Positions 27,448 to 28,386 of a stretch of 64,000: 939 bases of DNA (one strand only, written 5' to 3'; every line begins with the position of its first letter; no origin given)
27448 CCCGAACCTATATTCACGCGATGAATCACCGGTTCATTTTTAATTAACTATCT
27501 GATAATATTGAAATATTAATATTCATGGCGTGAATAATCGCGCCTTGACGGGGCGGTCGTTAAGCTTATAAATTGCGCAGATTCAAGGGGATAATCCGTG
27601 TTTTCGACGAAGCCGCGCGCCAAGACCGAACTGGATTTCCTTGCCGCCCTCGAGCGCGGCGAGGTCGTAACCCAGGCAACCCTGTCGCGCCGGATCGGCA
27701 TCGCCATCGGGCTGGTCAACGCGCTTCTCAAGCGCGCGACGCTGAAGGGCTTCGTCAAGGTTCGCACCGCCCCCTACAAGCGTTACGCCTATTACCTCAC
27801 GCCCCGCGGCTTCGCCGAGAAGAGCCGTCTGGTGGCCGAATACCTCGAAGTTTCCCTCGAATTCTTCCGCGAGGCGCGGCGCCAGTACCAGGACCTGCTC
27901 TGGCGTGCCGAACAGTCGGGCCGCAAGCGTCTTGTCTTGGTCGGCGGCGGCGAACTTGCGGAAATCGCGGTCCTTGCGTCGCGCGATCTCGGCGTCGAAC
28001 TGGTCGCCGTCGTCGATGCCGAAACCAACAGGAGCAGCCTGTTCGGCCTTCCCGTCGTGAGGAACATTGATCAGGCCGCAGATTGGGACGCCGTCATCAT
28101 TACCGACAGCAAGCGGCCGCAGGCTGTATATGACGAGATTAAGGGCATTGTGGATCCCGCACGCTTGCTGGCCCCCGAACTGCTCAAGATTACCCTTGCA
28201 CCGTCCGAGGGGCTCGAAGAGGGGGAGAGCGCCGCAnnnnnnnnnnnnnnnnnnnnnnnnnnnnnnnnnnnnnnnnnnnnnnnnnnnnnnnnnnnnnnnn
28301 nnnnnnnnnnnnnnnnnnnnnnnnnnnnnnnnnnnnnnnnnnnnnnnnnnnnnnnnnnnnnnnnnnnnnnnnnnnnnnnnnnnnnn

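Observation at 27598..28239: wHTH + CoA-binding-type Rossmann regulator translationally coupled to the RfaH-like gene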

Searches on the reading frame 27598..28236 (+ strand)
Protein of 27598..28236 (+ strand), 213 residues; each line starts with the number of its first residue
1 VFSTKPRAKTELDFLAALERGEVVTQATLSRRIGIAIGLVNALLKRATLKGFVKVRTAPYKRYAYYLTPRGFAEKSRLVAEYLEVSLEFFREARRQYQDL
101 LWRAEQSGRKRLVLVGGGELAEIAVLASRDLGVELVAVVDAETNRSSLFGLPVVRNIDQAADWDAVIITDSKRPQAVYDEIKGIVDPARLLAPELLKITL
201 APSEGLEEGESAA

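Call 3: search_protein_families(library=pfam, proteins=[window:27598-28236:+], max_evalue=1)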
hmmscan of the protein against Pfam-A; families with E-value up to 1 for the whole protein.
window:27598-28236:+ (213 aa): 6 families
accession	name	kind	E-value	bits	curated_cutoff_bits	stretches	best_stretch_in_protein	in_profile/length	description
PF12802.13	MarR_2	-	0.00029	21.4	27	1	10-59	6-56/61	MarR family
PF13412.12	HTH_24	-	0.00044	20.2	21.9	1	15-54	9-48/48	Winged helix-turn-helix DNA-binding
PF13727.12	CoA_binding_3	-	0.0052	17.3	25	1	101-162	72-135/175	CoA-binding domain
PF01978.25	TrmB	-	0.038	14.3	25.6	1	11-65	10-64/68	Sugar-specific transcriptional regulator TrmB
PF00148.24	Oxidored_nitro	-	0.1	11.8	28.6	1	77-144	237-307/399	Nitrogenase component 1 type Oxidoreductase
PF05233.18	PHB_acc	-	0.22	12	27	1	78-98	20-40/40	PHB accumulation regulatory domain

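Call 4: search_protein_families(library=ncbifam, proteins=[window:27598-28236:+], max_evalue=1)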
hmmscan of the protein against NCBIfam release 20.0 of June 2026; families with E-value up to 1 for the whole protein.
window:27598-28236:+ (213 aa): 5 families
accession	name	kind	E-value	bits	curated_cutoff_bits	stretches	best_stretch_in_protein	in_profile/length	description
TIGR04176.1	MarR_EPS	equivalog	2.6e-12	46.7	88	1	9-98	4-97/105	MarR family EPS-associated transcriptional regulator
TIGR03570.1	NeuD_NnaD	subfamily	0.0062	16.2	160.8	1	111-163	1-55/202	NeuD/PglB/VioB family sugar acetyltransferase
NF006766.0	PRK09288.1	equivalog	0.025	13.3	339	1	105-143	8-45/396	formate-dependent phosphoribosylglycinamide formyltransferase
NF007342.0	PRK09834.1-4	equivalog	0.1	11.6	251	1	11-63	17-68/263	DNA-binding transcriptional regulator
NF004679.0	PRK06019.1-5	equivalog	0.1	11.4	326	1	111-159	4-52/376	5-(carboxyamino)imidazole ribonucleotide synthase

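Call 5: find_homologous_proteins(query=window:27598-28236:+, max_evalue=0.001)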
Query window:27598-28236:+ (213 aa): 1104 proteins with E <= 0.001 among 3799 candidates; the best 120 are listed.
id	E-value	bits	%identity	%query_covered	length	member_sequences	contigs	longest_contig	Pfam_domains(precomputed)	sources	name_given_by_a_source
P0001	6.0e-129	446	100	100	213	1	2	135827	-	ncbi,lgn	-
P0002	1.7e-128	444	100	100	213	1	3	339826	-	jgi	jgi:DNA-binding MarR family transcriptional regulator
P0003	5.3e-119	413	92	100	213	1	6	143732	-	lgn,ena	-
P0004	8.4e-118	409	91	100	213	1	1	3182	-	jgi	jgi:DNA-binding MarR family transcriptional regulator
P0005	6.0e-96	338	72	100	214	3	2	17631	-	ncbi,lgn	-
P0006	2.2e-95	336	72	100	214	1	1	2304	-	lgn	-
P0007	2.5e-95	336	72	100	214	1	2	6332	-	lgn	-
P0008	2.9e-95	336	72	100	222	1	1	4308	-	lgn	-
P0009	1.5e-91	323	71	98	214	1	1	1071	-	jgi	jgi:DNA-binding MarR family transcriptional regulator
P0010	2.7e-89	316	70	100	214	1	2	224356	-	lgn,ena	-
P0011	2.8e-80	287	68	93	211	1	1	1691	-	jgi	jgi:hypothetical protein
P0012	2.4e-79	284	67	97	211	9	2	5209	-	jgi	jgi:hypothetical protein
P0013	2.9e-79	283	69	91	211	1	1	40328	-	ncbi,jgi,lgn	ncbi:MAG TPA: hypothetical protein VGO34_16415 [Alphaproteobacteria bacterium]|jgi:DNA-binding MarR 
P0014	3.9e-78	280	66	92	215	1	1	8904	-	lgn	-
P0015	1.2e-77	278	68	92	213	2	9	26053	-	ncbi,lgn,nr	ncbi:MAG TPA: hypothetical protein VFS04_07580 [Alphaproteobacteria bacterium]|nr:hypothetical prote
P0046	1.9e-68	248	60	90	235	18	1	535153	PF13412.13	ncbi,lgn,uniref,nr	ncbi:Winged helix-turn-helix DNA-binding [Chelatococcus sambhunathii]|uniref:Winged helix-turn-helix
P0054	4.3e-67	244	61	91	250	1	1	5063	PF12802.14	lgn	-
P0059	1.1e-66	242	59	95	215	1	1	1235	PF13412.13,PF12802.14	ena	-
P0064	1.9e-66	242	62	91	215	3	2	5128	PF13412.13,PF12802.14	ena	-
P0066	3.0e-66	241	58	95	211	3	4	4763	PF12802.14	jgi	jgi:DNA-binding MarR family transcriptional regulator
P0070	4.7e-66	240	56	93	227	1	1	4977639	-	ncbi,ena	-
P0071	6.8e-66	240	58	96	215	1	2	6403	PF13412.13,PF12802.14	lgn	-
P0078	2.3e-65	238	55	95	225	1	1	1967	PF12802.14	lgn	-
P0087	7.3e-65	236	58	95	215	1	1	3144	PF13412.13,PF12802.14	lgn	-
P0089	9.7e-65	236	59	91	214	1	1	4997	PF12802.14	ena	-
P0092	1.1e-64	236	58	91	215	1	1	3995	PF13412.13,PF12802.14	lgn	-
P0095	1.4e-64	236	56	97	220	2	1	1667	PF12802.14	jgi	jgi:DNA-binding MarR family transcriptional regulator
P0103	2.8e-64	235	63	83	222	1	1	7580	PF12802.14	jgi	jgi:DNA-binding MarR family transcriptional regulator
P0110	6.3e-64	233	58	91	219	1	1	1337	PF12802.14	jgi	jgi:DNA-binding MarR family transcriptional regulator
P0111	6.6e-64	233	58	91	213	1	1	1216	PF12802.14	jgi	jgi:DNA-binding MarR family transcriptional regulator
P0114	7.7e-64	233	58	91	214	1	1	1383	PF12802.14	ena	-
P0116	1.0e-63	233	58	91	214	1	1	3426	PF12802.14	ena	-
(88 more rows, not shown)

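Call 9: find_encoding_contigs(protein=P0001, flank=10000, max_places=3)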
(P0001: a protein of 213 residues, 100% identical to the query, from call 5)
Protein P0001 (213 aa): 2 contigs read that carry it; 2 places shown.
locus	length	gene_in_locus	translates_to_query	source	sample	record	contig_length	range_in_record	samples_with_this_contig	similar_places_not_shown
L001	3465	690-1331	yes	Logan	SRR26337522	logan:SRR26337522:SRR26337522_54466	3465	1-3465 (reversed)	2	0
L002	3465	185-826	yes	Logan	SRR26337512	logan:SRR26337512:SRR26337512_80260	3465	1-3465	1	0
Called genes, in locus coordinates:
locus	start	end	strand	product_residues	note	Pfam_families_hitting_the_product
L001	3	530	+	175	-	?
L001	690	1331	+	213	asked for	-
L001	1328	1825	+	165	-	PF02357:NusG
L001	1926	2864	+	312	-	PF01073:3Beta_HSD, PF01370:Epimerase, PF04321:RmlD_sub_bind, PF07993:NAD_binding_4 (faint), PF13460:NAD_binding_10 (weak), PF16363:GDP_Man_Dehyd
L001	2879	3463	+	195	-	?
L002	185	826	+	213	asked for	-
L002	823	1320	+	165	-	PF02357:NusG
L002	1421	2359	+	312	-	PF01073:3Beta_HSD, PF01370:Epimerase, PF04321:RmlD_sub_bind, PF07993:NAD_binding_4 (faint), PF13460:NAD_binding_10 (weak), PF16363:GDP_Man_Dehyd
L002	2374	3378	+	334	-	PF01370:Epimerase, PF04321:RmlD_sub_bind (weak), PF16363:GDP_Man_Dehyd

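Call 15: search_solved_structures(query=window:27598-28236:+, max_evalue=10, show_alignments=2)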
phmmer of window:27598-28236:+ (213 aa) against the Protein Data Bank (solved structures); distinct sequences matched with E-value up to 10: 16.
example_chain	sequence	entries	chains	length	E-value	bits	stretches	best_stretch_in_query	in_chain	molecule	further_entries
4eab_A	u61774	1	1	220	0.0074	19.4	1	112-155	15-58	Perosamine N-acetyltransferase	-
4ea7_A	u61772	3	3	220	0.0075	19.4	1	112-155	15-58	Perosamine N-acetyltransferase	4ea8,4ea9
4eaa_A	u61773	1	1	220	0.0077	19.3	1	112-155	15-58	Perosamine N-acetyltransferase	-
2czg_A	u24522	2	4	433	0.059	16.5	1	99-184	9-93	phosphoribosylglycinamide formyl transferase | 433aa long hypothetical phosphoribosylglycinamide formyl transferase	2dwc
9dgo_C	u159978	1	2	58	0.44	13.6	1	76-109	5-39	Designed miniprotein cb_3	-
7nwg_a2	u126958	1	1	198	0.55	13.3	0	21-73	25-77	ribosomal protein eS25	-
1eyz_A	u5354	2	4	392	0.65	13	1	101-185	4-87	PHOSPHORIBOSYLGLYCINAMIDE FORMYLTRANSFERASE 2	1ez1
8kcj_A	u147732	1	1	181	0.71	12.9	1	96-170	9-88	De novo design protein -N7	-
8k8f_A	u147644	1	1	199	0.75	12.9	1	96-170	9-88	De novo design protein N7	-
1kj8_A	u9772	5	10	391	0.76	12.8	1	103-185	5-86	phosphoribosylglycinamide formyltransferase 2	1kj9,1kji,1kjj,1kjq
5tbx_A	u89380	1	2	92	1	12.4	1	133-163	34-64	Cold-inducible RNA-binding protein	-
4gxo_A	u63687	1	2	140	1.1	12.4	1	14-100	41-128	MarR family regulatory protein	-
3hrm_A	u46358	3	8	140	1.1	12.3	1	14-100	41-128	HTH-type transcriptional regulator sarZ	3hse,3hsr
1x5s_A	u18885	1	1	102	1.3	12.1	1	133-163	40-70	Cold-inducible RNA-binding protein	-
1ps7_A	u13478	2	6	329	1.6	11.7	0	123-154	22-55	4-hydroxythreonine-4-phosphate dehydrogenase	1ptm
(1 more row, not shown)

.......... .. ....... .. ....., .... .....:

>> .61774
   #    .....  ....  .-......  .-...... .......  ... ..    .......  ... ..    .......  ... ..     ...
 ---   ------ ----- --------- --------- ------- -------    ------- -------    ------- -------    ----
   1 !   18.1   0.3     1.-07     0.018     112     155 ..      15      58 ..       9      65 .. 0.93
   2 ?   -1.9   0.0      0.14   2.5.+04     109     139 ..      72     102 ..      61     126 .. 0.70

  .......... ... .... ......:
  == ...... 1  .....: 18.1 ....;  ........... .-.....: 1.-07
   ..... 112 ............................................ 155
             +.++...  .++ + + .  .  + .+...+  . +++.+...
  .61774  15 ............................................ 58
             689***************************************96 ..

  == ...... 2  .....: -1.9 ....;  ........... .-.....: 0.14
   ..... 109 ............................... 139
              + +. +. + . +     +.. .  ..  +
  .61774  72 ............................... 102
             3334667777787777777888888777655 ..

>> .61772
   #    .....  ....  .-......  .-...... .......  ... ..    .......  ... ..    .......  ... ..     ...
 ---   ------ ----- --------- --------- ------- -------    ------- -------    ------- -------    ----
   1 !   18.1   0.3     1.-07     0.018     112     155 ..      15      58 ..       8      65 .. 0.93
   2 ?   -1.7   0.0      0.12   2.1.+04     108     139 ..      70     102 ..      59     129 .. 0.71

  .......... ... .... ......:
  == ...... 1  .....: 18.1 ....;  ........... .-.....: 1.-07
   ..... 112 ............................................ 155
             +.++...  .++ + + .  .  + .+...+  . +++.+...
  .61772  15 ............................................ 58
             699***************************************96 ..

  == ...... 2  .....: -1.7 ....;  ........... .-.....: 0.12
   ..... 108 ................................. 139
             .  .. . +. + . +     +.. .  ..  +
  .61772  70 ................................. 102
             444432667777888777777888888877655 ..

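Call 17: search_protein_representatives(protein=window:27598-28236:+)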
Query: 213 residues. Proteins with E-value up to 0.001 (for the whole library): 2271; up to 1e-10: 1004; up to 1e-30: 137. The best 150 are listed.
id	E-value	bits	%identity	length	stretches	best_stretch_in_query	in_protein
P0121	2.8e-58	213.3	53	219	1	2-203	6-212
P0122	4.1e-53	196.4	61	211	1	4-161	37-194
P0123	8.3e-53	195.4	48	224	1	10-211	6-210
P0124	1.4e-51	191.4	49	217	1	7-199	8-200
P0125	1.9e-51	191.0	49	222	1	8-211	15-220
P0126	4.1e-50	186.7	48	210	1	4-204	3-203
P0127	7.0e-50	185.9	42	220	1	11-208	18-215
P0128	2.1e-49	184.3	47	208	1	5-201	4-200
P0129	2.6e-49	184.1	45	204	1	4-199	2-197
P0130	2.6e-49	184.0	47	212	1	3-201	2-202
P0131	2.0e-48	181.1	50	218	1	6-200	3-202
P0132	3.1e-48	180.5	50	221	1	10-201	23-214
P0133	3.9e-48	180.2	46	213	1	13-206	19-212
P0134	1.1e-47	178.8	48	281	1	9-199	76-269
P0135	1.5e-47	178.3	48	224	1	4-199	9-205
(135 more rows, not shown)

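Call 21: find_related_loci(query=A1, collection=genome_contigs, flank=6000)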
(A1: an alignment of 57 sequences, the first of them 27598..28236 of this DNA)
Query A1 (213 aa) in genome_contigs; peptide patterns used: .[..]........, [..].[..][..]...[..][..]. (x = any residue, [..] = any of these).
599 stretches matched a pattern (row limit reached: there are more); 547 encode a relative of the query (tblastn E <= 1e-3); the best 80 are kept; 80 distinct loci.
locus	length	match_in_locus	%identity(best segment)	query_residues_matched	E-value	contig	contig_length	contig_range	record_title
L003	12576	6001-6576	60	9-200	1e-74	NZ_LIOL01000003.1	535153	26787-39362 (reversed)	Chelatococcus sambhunathii strain DSM 18167 DSM_18167_03, whole genome shotgun sequence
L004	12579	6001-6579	59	9-201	4e-74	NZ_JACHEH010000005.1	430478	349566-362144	Chelatococcus composti strain DSM 101465 Ga0415302_05, whole genome shotgun sequence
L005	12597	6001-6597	56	1-199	8e-73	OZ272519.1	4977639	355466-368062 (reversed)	MAG: Alphaproteobacteria bacterium isolate 430c2cbf-9ad9-4a95-bf33-1e0b0696399c genome assembly, chromosome: 1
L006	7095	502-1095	61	5-202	4e-69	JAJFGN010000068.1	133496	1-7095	MAG: Kiloniellaceae bacterium isolate OFTM28 OFTM28_67, whole genome shotgun sequence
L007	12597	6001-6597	54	1-199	3e-69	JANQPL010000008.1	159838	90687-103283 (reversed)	MAG: Alphaproteobacteria bacterium isolate IP29b_bin.162 k99_2565804, whole genome shotgun sequence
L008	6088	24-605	55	9-202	4e-68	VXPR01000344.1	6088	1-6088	MAG: Gammaproteobacteria bacterium isolate SB0662_bin_60 NODE_8570_length_6088_cov_17.286756, whole genome shotgun seque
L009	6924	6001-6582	55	9-202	4e-68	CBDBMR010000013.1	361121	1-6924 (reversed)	MAG: Rhodospirillales bacterium isolate e27e2cbc-abdb-4762-b094-4e72ea50ec95 genome assembly, contig: contig_13, whole g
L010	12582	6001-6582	54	9-202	3e-67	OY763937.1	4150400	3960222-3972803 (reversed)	MAG: Alphaproteobacteria bacterium isolate 94459814-87f5-4eb9-ae2d-17e88b2d30f0 genome assembly, chromosome: 1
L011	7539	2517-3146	52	2-212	6e-67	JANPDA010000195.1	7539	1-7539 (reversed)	MAG: Hyphomicrobiaceae bacterium isolate VAR_78_metabat_429 VAR_78_k141_724767, whole genome shotgun sequence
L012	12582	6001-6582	55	9-202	4e-67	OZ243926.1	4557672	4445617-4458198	MAG: Rhodospirillales bacterium isolate f3036996-ea91-419f-bf8b-46094c79dfb2 genome assembly, chromosome: 1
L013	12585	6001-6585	50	4-198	3e-66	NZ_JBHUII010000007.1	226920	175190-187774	Kiloniella antarctica strain KCTC 42186 platanus_K_default_7, whole genome shotgun sequence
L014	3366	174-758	52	5-199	1e-66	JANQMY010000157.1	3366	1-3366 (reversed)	MAG: Alphaproteobacteria bacterium isolate PL25b_bin.64 k99_1755008, whole genome shotgun sequence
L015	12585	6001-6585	51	4-198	2e-66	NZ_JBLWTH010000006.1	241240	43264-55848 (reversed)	MAG: Kiloniella sp. isolate EA05-01 A05.004.metabat.2RE.5K@6, whole genome shotgun sequence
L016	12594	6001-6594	54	9-206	7e-66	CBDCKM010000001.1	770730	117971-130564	MAG: Alphaproteobacteria bacterium isolate 732f53db-b4c4-4b46-9338-22fac07a22bb genome assembly, contig: contig_1, whole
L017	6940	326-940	50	6-210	5e-66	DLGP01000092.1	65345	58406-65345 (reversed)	MAG TPA_asm: Alphaproteobacteria bacterium UBA7691 UBA7691_contig_12934, whole genome shotgun sequence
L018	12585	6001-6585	54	5-199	1e-65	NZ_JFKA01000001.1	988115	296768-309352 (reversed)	Thalassospira mesophila strain JCM 18969 contig1, whole genome shotgun sequence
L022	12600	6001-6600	50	5-204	2e-63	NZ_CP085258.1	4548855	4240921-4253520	Thalassospira australica strain ABH-489 chromosome, complete genome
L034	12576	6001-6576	52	7-198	5e-60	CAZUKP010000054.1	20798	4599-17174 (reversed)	MAG TPA_asm: uncultured Hyphomicrobium sp. isolate SRP214966_co2_25 genome assembly, contig: NODE_3540_length_20798_cov_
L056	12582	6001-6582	48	8-201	4e-53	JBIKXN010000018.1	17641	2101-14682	MAG: Alphaproteobacteria bacterium isolate ME2015-09-26_3300035689_group6_bin48 Rohwer_bin1818_scaffold_1403_c1, whole g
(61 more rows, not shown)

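Call 25: predict_structure(alignment_id=A1)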
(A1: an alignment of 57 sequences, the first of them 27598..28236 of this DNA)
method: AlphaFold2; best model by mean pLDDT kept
length: 213 residues; sequences in the alignment: 57
mean_pLDDT: 77.2   pTM: 0.62
mean pLDDT of the five models: 77.2, 76.1, 75.4, 75.0, 74.2
residues with pLDDT >= 90: 109; 70-90: 25; 50-70: 39; < 50: 40
segments of 3 or more residues with pLDDT < 50: 1-6, 29-35, 51-53, 56-65, 204-213
pLDDT, mean of each block of 10 residues (from residue 1): 45 60 52 49 60 46 55 77 85 98 97 96 96 97 95 94 95 96 94 95 52 43
secondary structure, 60 per line:
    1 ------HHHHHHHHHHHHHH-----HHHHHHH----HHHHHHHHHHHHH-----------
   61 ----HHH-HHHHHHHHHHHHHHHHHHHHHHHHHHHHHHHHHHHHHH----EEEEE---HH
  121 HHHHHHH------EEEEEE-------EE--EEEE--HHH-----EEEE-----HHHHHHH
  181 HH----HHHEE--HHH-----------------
elements in order: H7-20 H26-32 H37-49 H69-106 E111-115 H119-127 E134-139 E151-154 E165-168 H174-182

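Call 31: fold_search(model_id=the predicted structure, library=pdb)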
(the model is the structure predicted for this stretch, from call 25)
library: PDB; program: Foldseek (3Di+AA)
matches with E <= 10: 1325; with E <= 0.001: 0
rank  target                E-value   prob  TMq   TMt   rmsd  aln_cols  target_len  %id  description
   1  3plr                  3.3e-03  0.97  0.33  0.20  16.5       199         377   12  Crystal structure of Klebsiella pneumoniae UDP-glucose 6-dehydrogenase complexed with NADH and UDP-glucose (released 2011-09-28)
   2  1zga                  5.2e-03  0.91  0.29  0.19  15.8       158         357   15  Crystal structure of isoflavanone 4'-O-methyltransferase complexed with (+)-6a-hydroxymaackiain (released 2006-08-01)
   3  6qg0_G                6.4e-03  0.84  0.34  0.23  19.3       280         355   14  Structure of eIF2B-eIF2 (phosphorylated at Ser51) complex (model 1) (released 2019-06-26)
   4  3pid                  8.3e-03  1.00  0.36  0.21   3.0       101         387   10  The apo-form UDP-glucose 6-dehydrogenase with a C-terminal six-histidine tag (released 2011-09-28)
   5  8bif_D                1.1e-02  0.77  0.25  0.19  16.1       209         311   14  O-Methyltransferase Plu4892 in complex with SAH (released 2023-03-08)
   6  2dc1_A                1.2e-02  1.00  0.29  0.27   3.2        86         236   24  Crystal Structure Of L-Aspartate Dehydrogenase From Hyperthermophilic Archaeon Archaeoglobus fulgidus (released 2006-12-26)
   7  8bii_A                1.2e-02  0.82  0.35  0.25  15.1       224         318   12  O-Methyltransferase Plu4895 (mutant H229N) in complex with SAH (released 2023-03-08)
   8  2qyo_B                1.5e-02  0.69  0.27  0.17  17.5       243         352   16  Crystal structure of isoflavone O-methyltransferase homolog in complex with biochanin A and SAH (released 2008-08-26)
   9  1zg3                  1.5e-02  0.47  0.25  0.16  19.0       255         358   16  Crystal structure of the isoflavanone 4'-O-methyltransferase complexed with SAH and 2,7,4'-trihydroxyisoflavanone (released 2006-08-01)
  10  8bij_A                1.6e-02  0.63  0.25  0.18  16.3       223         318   15  O-Methyltransferase Plu4894 (mutant I88M, W91L, C97Y, S142L, G146V, Y258M, L270F, S309Y) in complex with SAH (released 2023-03-08)
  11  8bid_A                1.7e-02  0.60  0.25  0.18  17.3       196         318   16  O-Methyltransferase Plu4890 (mutant H229N) in complex with SAH and AQ-270a (released 2023-03-08)
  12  7clu_B                1.7e-02  0.54  0.24  0.18  18.4       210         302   15  PigF with SAH (released 2021-07-28)
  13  1fp2                  1.9e-02  0.63  0.26  0.18  16.4       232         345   14  CRYSTAL STRUCTURE ANALYSIS OF ISOFLAVONE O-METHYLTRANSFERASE (released 2001-03-07)
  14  9cac_A                1.9e-02  0.33  0.24  0.07  25.0       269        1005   14  Cryo-EM structure of the RuvBL lobe of the native human TIP60 complex (composite structure) (released 2025-06-18)
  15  1vdm_K                2.4e-02  0.90  0.28  0.38   6.8       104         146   18  Crystal structure of purine phosphoribosyltransferase from Pyrococcus horikoshii Ot3 (released 2005-05-24)
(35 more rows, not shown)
